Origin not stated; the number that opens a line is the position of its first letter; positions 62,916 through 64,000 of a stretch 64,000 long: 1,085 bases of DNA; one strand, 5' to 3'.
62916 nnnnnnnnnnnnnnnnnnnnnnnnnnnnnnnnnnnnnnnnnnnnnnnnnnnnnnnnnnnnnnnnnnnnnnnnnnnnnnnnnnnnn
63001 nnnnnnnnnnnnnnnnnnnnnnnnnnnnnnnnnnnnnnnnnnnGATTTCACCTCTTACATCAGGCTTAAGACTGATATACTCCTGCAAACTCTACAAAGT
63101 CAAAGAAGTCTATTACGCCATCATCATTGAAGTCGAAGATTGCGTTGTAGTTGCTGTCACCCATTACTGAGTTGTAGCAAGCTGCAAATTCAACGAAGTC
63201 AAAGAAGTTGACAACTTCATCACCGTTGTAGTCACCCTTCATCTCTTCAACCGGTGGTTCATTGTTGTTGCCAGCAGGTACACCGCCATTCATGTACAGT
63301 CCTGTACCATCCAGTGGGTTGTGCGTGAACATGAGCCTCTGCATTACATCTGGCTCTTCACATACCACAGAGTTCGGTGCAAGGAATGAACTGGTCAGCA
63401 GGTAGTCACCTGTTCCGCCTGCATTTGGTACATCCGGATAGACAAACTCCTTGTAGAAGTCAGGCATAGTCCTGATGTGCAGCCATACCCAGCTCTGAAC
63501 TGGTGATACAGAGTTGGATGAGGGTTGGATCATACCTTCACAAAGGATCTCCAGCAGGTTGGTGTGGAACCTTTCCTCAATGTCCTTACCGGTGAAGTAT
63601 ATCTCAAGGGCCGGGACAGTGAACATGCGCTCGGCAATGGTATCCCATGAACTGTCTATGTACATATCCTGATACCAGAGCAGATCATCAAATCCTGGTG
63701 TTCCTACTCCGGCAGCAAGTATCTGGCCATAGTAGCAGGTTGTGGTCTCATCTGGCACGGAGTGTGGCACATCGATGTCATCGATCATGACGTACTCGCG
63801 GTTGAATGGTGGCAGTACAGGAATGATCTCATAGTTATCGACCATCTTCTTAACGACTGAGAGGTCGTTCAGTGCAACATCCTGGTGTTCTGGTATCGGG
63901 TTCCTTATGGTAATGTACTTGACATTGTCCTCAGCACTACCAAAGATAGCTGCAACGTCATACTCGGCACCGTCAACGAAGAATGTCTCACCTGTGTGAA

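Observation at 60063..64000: Cohesin-dockerin pair: dockerin protein, then three-cohesin scaffoldin, then membrane-anchored small protein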

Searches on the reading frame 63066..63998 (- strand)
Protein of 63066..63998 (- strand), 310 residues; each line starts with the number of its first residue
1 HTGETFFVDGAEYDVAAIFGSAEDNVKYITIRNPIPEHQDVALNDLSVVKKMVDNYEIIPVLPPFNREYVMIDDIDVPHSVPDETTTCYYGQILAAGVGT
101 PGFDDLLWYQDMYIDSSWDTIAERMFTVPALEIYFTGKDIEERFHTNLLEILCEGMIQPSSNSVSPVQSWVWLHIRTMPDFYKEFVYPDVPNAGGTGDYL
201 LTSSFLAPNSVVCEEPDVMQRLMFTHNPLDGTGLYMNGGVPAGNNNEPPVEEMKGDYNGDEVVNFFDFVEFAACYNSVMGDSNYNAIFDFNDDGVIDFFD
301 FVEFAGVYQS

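Call 7: search_protein_families(library=pfam, proteins=[window:63066-63998:-], max_evalue=1)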
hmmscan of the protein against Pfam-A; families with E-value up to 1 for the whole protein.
window:63066-63998:- (310 aa): 3 families
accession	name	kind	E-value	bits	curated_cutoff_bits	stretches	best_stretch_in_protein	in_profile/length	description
PF00404.24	Dockerin_1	-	9.4e-05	23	22.9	1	254-301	1-49/57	Dockerin type I domain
PF13499.12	EF-hand_7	-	0.066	14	30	0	287-304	48-65/67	EF-hand domain pair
PF00036.39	EF-hand_1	-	0.079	13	25.4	1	287-304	8-25/29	EF hand domain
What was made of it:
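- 63069..63239 (-): Dockerin: two EF-hand-like 22-residue repeats (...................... / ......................). Pfam Dockerin_1 23.0 bits against a cutoff of 22.9 (call 7).
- On Dockerin type I (Pfam PF00404): 23.0 bits against 22.9 on the window fragment (call 7).
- Checked: Pfam Dockerin_1 scores E 9.4e-5, 23.0 bits against a cutoff of 22.9, so it only just passes (call 7).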

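Call 8: search_protein_families(library=ncbifam, proteins=[window:63066-63998:-], max_evalue=1)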
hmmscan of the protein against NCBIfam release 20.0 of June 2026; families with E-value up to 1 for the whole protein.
window:63066-63998:- (310 aa): 0 families

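Call 10: find_homologous_proteins(query=window:63066-63998:-)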
Query window:63066-63998:- (310 aa): 17 proteins with E <= 0.001 among 447 candidates.
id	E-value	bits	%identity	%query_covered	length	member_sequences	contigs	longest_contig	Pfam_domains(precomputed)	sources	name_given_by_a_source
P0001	2.3e-132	460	69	100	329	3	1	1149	-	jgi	jgi:hypothetical protein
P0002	4.7e-68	248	50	85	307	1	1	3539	-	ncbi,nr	ncbi:MAG: hypothetical protein KAI84_08795, partial [Gammaproteobacteria bacterium]|nr:hypothetical 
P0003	5.4e-54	202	47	80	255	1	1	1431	-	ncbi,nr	ncbi:MAG: hypothetical protein KAH86_07895, partial [Methanosarcinales archaeon]|nr:hypothetical pro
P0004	1.7e-41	161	45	72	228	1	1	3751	-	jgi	jgi:hypothetical protein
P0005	4.0e-39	153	38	76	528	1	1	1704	PF00801.27,PF18911.7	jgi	jgi:hypothetical protein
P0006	2.7e-37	147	33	100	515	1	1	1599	PF00801.27,PF18911.7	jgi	jgi:hypothetical protein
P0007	9.3e-29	119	50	47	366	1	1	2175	-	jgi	jgi:hypothetical protein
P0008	7.3e-28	116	40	68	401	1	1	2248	-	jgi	jgi:hypothetical protein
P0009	9.3e-26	109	35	99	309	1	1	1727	PF00404.25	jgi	jgi:hypothetical protein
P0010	5.9e-22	97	33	70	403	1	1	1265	PF00801.27,PF18911.7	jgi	jgi:hypothetical protein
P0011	2.8e-20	91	72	21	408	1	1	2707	-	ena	-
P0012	4.1e-16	77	32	81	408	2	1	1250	-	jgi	jgi:hypothetical protein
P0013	3.5e-15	74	77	17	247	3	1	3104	-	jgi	jgi:hypothetical protein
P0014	4.1e-15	74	34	77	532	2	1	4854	-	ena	-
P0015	1.4e-7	49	41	25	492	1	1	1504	-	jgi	jgi:hypothetical protein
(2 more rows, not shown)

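Call 24: search_protein_families(library=pfam, proteins=[P0014], max_evalue=0.1)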
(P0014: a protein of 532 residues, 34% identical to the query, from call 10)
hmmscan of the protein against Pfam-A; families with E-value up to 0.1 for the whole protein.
P0014 (532 aa): 3 families
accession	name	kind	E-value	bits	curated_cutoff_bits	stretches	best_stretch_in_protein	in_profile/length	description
PF13499.12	EF-hand_7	-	0.016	16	30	1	487-523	10-47/67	EF-hand domain pair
PF13405.12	EF-hand_6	-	0.022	14.9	25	1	487-504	8-25/30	EF-hand domain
PF00036.39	EF-hand_1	-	0.05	13.6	25.4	1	487-505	8-26/29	EF hand domain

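Call 31: find_related_loci(query=A1, collection=genome_contigs, flank=10000)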
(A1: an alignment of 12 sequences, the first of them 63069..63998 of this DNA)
Query A1 (310 aa) in genome_contigs; peptide patterns used: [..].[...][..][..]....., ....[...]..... (x = any residue, [..] = any of these).
52 stretches matched a pattern; 32 encode a relative of the query (tblastn E <= 1e-3); 29 distinct loci.
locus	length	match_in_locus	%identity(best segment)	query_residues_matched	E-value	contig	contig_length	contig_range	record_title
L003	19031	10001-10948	89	1-310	0e+0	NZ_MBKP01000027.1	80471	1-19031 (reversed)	Methanolobus psychrotolerans strain YSF-03 NODE_28_length_80241_cov_35.635185, whole genome shotgun sequence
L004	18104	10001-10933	89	1-310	0e+0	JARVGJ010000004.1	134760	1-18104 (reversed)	MAG: Methanolobus sp. isolate M17C-73-03 NODE_4_length_134760_cov_7.035335, whole genome shotgun sequence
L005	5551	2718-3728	75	1-310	4e-158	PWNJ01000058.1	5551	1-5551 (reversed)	MAG: candidate division CSSED10-310 bacterium isolate CSSed10_310 CS-Sed10-C49187, whole genome shotgun sequence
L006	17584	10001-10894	72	1-310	2e-136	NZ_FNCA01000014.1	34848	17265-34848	Methanolobus vulcani strain PL 12/M, whole genome shotgun sequence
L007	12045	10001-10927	71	1-310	1e-135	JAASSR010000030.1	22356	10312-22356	MAG: Methanolobus sp. isolate KhS_metabat.2 KhS_C697, whole genome shotgun sequence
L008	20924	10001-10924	67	1-310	1e-132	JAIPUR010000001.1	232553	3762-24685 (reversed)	MAG: Methanosarcinaceae archaeon isolate SBSPR1A Scaffold_1_clean, whole genome shotgun sequence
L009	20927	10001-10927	70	1-310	2e-132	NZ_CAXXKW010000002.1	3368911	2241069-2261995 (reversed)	MAG: uncultured Methanolobus sp. isolate 63462039-51cf-4655-9c85-af1f4e349c88 contig_2, whole genome shotgun sequence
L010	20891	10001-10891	70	1-310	4e-131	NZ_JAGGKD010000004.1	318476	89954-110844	Methanolobus bombayensis strain DSM 7082 Ga0451168_04, whole genome shotgun sequence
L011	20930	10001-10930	63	1-309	3e-123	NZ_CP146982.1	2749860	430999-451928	Methanolobus sp. ZRKC3 chromosome, complete genome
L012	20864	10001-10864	64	1-287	8e-115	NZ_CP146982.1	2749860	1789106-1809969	Methanolobus sp. ZRKC3 chromosome, complete genome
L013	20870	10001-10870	56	1-310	2e-89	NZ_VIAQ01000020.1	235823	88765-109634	Methanolobus vulcani strain B1d B1D_S11_L001_R1_001_11__paired__contig_16, whole genome shotgun sequence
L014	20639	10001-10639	70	1-214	7e-87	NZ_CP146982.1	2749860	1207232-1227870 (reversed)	Methanolobus sp. ZRKC3 chromosome, complete genome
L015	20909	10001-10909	46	1-310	6e-79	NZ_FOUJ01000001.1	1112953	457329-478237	Methanolobus profundi strain Mob M, whole genome shotgun sequence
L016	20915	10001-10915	47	1-310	2e-78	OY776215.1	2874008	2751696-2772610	MAG: uncultured Methanolobus sp. isolate 56865bd2-6141-42f0-955c-5236203a12ea genome assembly, chromosome: 1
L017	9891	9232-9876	52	1-242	2e-66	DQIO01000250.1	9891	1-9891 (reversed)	MAG TPA_asm: Methanosarcinaceae archaeon isolate HMMV2 LBLEPAFP_85, whole genome shotgun sequence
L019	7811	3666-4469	35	1-305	6e-44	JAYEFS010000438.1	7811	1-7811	MAG: Methanobacteriota archaeon isolate MAG266 MAG266_453, whole genome shotgun sequence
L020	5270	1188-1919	35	1-300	6e-35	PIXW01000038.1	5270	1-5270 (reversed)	MAG: ANME-2 cluster archaeon isolate WYZ-LMO14 WYZ-LMO14_contig62731, whole genome shotgun sequence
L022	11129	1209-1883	37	4-211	6e-30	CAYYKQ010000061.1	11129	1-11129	MAG TPA_asm: uncultured Anaerolineae bacterium isolate binchicken_co349_104 genome assembly, contig: NODE_1995_length_11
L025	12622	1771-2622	32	1-237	3e-26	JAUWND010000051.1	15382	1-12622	MAG: Methanophagales archaeon isolate CSMAG_2415 CSMAG_2415_k141_154679_length_15382_cov_13.0000, whole genome shotgun s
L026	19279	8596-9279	34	1-211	2e-25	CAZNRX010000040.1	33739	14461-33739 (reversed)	MAG TPA_asm: uncultured Anaerolineales bacterium isolate binchicken_co17_270 genome assembly, contig: NODE_3624_length_3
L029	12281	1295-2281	34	6-237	4e-12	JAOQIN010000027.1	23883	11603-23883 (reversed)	MAG: Candidatus Methanoxibalbensis ujae isolate NA091.008_2 NODE_27, whole genome shotgun sequence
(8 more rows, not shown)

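Call 43: search_protein_families(library=pfam, proteins=[L020:1994-3652:+, L019:4589-6328:+, L022:4647-5882:+, L022:6296-7255:+, L026:11244-12353:+, L026:12427-14361:+, L026:14889-17354:+, L025:877-4965:+, L029:4671-5615:+, L020:147-1955:+], max_evalue=0.01)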
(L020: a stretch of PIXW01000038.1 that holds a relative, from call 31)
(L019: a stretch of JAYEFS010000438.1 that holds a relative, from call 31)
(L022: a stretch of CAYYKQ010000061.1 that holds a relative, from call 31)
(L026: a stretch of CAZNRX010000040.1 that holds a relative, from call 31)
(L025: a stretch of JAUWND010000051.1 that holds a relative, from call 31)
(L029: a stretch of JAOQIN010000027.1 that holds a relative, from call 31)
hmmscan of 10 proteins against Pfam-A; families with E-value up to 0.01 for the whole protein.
L020:1994-3652:+ (553 aa): 1 family
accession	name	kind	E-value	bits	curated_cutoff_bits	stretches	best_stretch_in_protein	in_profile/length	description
PF17957.7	Big_7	-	3.8e-05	24.7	24.1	1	167-242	1-61/70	Bacterial Ig domain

L019:4589-6328:+ (580 aa): 3 families
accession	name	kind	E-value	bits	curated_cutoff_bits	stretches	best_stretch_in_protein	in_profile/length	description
PF17957.7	Big_7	-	3.6e-05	24.8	24.1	1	311-386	1-70/70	Bacterial Ig domain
PF19953.4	EACC1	-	0.0066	16.9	23.6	0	135-175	49-92/107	Effector Associated Constant Component 1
PF22210.2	VP17_central_barrel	-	0.0077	16.7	27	0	58-127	9-75/82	Large MCP VP17 central beta-barrel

L022:4647-5882:+ (412 aa): 1 family
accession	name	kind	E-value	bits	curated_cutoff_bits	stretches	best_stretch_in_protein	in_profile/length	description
PF00963.24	Cohesin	-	1.4e-16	61.4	24.1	2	48-155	10-117/139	Cohesin domain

L022:6296-7255:+ (320 aa): 1 family
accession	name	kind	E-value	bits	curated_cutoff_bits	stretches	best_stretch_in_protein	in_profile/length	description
PF00963.24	Cohesin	-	3.1e-09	37.6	24.1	1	42-178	5-139/139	Cohesin domain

L026:11244-12353:+ (370 aa): 1 family
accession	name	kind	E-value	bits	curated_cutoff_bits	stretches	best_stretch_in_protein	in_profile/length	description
PF00963.24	Cohesin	-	2.1e-12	47.8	24.1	1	42-152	3-119/139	Cohesin domain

L026:12427-14361:+ (645 aa): 7 families
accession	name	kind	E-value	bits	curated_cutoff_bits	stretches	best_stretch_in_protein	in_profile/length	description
PF00801.26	PKD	-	1e-25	90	23.5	2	467-539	9-80/80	PKD domain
PF00963.24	Cohesin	-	4.7e-22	79.1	24.1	3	53-142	9-106/139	Cohesin domain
PF18911.6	PKD_4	-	1e-21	77.2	27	2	547-625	7-85/85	PKD domain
PF13927.12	Ig_3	-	1.5e-05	25.8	30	0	550-609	11-62/78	Immunoglobulin domain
PF07679.22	I-set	-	0.00042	20.8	23.7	0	550-580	8-38/90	Immunoglobulin I-set domain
PF22352.2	K319L-like_PKD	-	0.005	17.2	27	0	474-527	13-71/84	K319L-like, PKD domain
PF18981.6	InlK_D3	-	0.0093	16.5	25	0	514-539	48-73/75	Internalin K domain (D3/D4)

L026:14889-17354:+ (822 aa): 9 families
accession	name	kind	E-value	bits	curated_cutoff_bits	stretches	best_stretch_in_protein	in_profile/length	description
PF00801.26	PKD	-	6e-56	186.8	23.5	4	591-663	8-80/80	PKD domain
PF18911.6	PKD_4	-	4.3e-44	148.9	27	4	519-580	27-85/85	PKD domain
PF00963.24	Cohesin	-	6.7e-21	75.4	24.1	2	54-149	2-107/139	Cohesin domain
PF13927.12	Ig_3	-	2.3e-13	50.8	30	0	193-235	8-56/78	Immunoglobulin domain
PF07679.22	I-set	-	3e-10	40.5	23.7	0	192-267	6-75/90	Immunoglobulin I-set domain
PF22352.2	K319L-like_PKD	-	6e-09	36.2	27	1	423-488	13-84/84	K319L-like, PKD domain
PF16820.11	PKD_3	-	2.5e-07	30.9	26.3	0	419-474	16-68/68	PKD-like domain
PF18981.6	InlK_D3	-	1.8e-05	25.2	25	0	553-580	48-75/75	Internalin K domain (D3/D4)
PF19408.5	PKD_6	-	0.0082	16.9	25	0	436-486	32-82/82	PKD-like domain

L025:877-4965:+ (1363 aa): 0 families

L029:4671-5615:+ (315 aa): 1 family
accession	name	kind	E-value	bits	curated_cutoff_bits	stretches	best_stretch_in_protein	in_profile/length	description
PF09134.16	Invasin_D3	-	0.0027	18.6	33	1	52-140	6-80/98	Invasin, domain 3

L020:147-1955:+ (603 aa): 0 families
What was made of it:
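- In Anaerolineae L022 and L026, cargo-dockerin is followed by Pfam cohesin proteins (call 43).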

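Call 47: predict_structure(alignment_id=A3)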
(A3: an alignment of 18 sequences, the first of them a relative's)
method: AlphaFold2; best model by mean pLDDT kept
length: 532 residues; sequences in the alignment: 18
mean_pLDDT: 54.1   pTM: 0.44
mean pLDDT of the five models: 54.1, 52.4, 49.8, 49.3, 47.6
residues with pLDDT >= 90: 96; 70-90: 76; 50-70: 58; < 50: 302
segments of 3 or more residues with pLDDT < 50: 1-7, 18-177, 330-336, 340-376, 378-385, 397-421, 427-481
pLDDT, mean of each block of 10 residues (from residue 1): 49 53 33 24 27 31 38 30 30 28 28 27 31 30 39 30 36 42 78 76 78 94 89 97 75 89 90 89 87 96 90 59 56 45 31 28 41 42 49 48 39 35 47 32 27 31 37 36 79 91 95 92 87 73
secondary structure, 60 per line:
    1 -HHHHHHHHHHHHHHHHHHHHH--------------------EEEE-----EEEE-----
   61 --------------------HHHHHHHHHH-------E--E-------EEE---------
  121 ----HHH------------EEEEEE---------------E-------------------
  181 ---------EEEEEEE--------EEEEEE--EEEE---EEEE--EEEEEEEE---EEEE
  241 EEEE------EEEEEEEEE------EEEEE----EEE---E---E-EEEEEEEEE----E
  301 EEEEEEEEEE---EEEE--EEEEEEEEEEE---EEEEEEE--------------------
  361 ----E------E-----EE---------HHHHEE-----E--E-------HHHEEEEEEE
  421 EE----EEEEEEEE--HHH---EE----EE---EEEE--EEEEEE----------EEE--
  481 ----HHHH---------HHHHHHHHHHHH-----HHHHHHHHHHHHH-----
elements in order: H2-22 E43-46 E52-55 H81-90 E109-111 E140-145 E190-196 E205-210 E213-216 E220-223 E226-233 E237-244 E251-259 E266-270 E275-277 E287-295 E300-310 E314-317 E320-330 E334-340 H389-392 E414-422 E427-434 E454-457 E460-465 E476-478 H485-488 H498-509 H515-527
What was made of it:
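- The cargo fold is poorly predicted (pLDDT 54, call 47).
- Tried and rejected: AF2 of a full cargo module (P0014 with 18 sequences) was poor, pLDDT 54 (call 47).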

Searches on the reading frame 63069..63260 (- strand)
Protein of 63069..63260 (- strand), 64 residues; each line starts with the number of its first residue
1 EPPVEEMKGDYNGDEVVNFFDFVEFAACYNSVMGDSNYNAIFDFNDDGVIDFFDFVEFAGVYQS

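Call 29: find_homologous_proteins(query=window:63069-63260:-, max_evalue=10)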
Query seq(64 aa) (64 aa): 1 proteins with E <= 10 among 1 candidates.
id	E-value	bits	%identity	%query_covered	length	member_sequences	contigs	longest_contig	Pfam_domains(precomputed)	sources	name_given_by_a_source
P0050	8.9e-29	116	89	100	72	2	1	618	-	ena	-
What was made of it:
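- Tried and rejected: A homology search with the 64-aa dockerin alone returned one hit and used up the last search, so I could not list other proteins with this dockerin type (call 29).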

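Call 42: search_solved_structures(query=window:63069-63254:-, max_evalue=10, show_alignments=3)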
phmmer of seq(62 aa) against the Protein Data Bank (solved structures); distinct sequences matched with E-value up to 10: 44.
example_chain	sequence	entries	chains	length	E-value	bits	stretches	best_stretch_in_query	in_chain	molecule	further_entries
2y3n_B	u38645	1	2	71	8e-07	32.6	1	4-57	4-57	CELLULOSOMAL FAMILY-48 PROCESSIVE GLYCOSIDE HYDROLASE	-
2b59_B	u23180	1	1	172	0.00035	24.3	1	5-53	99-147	Cellulosomal scaffolding protein A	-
3kcp_A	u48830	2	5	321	0.00052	23.7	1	5-53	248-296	Cellulosomal-scaffolding protein A | Cellulosome anchoring protein cohesin region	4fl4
5k39_B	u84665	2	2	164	0.0014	22.3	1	11-53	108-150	Dockerin module from a protein of unknown function | Ig domain protein group 2 domain protein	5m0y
5g5d_B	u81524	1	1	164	0.0018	22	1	9-53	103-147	CELLULOSOMAL-SCAFFOLDING PROTEIN A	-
4wi0_B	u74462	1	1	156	0.035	17.9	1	12-54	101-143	Cellulosomal scaffoldin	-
1jfj_A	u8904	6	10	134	0.041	17.7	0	8-61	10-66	CALCIUM-BINDING PROTEIN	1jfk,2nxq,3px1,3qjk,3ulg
5xop_A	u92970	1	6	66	0.044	17.6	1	8-58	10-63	Calcium-binding protein 1 (EhCBP1), putative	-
2m7n_A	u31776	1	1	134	0.046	17.6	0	8-61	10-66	Calcium-binding protein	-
2jnx_A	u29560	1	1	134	0.1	16.5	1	8-59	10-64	Calcium binding protein 2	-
5lxv_B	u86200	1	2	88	0.16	15.9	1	5-54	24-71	Carbohydrate-binding protein WP_009985128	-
6tz8_B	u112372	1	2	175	0.19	15.7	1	5-56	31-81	Calcineurin subunit B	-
6kg9_A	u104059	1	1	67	0.19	15.6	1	5-56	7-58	And cellulose-binding endoglucanase family 9 CelL ortholog dockerin domain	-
2lvi_A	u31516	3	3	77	0.23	15.4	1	7-58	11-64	Polcalcin Phl p 7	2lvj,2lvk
1k9u_A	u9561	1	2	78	0.23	15.4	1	7-58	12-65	Polcalcin Phl p 7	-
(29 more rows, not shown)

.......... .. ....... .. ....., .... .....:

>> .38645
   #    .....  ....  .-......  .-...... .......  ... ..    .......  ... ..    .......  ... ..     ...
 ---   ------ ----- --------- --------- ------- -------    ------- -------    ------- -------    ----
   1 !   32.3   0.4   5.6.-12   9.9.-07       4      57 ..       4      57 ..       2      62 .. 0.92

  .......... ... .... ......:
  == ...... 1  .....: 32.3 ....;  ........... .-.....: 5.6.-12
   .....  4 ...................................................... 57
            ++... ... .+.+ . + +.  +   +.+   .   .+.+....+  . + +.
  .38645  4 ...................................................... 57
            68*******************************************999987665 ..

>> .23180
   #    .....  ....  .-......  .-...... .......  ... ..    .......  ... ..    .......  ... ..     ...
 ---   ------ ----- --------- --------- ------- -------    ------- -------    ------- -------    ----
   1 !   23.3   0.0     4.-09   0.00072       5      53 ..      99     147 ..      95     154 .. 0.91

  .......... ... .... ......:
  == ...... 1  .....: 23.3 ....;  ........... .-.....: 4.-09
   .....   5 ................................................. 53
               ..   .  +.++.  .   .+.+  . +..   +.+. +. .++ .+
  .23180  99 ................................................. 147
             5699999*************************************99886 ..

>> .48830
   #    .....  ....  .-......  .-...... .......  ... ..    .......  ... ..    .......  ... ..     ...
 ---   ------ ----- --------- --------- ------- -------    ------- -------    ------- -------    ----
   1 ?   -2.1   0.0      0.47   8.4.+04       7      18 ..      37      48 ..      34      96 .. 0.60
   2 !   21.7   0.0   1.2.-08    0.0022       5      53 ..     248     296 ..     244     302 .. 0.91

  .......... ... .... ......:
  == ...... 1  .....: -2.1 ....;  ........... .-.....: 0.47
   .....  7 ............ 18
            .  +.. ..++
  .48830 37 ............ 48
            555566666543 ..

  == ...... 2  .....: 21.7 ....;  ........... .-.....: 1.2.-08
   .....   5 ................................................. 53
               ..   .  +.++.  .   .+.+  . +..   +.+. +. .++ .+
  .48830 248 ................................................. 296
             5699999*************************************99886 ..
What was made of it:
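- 63069..63239 (-): Best PDB hits are dockerins, 2y3n_B at E 8e-7 (call 42).
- On Dockerin type I (Pfam PF00404): Generic EF-hand proteins start at E 0.04 (call 42).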
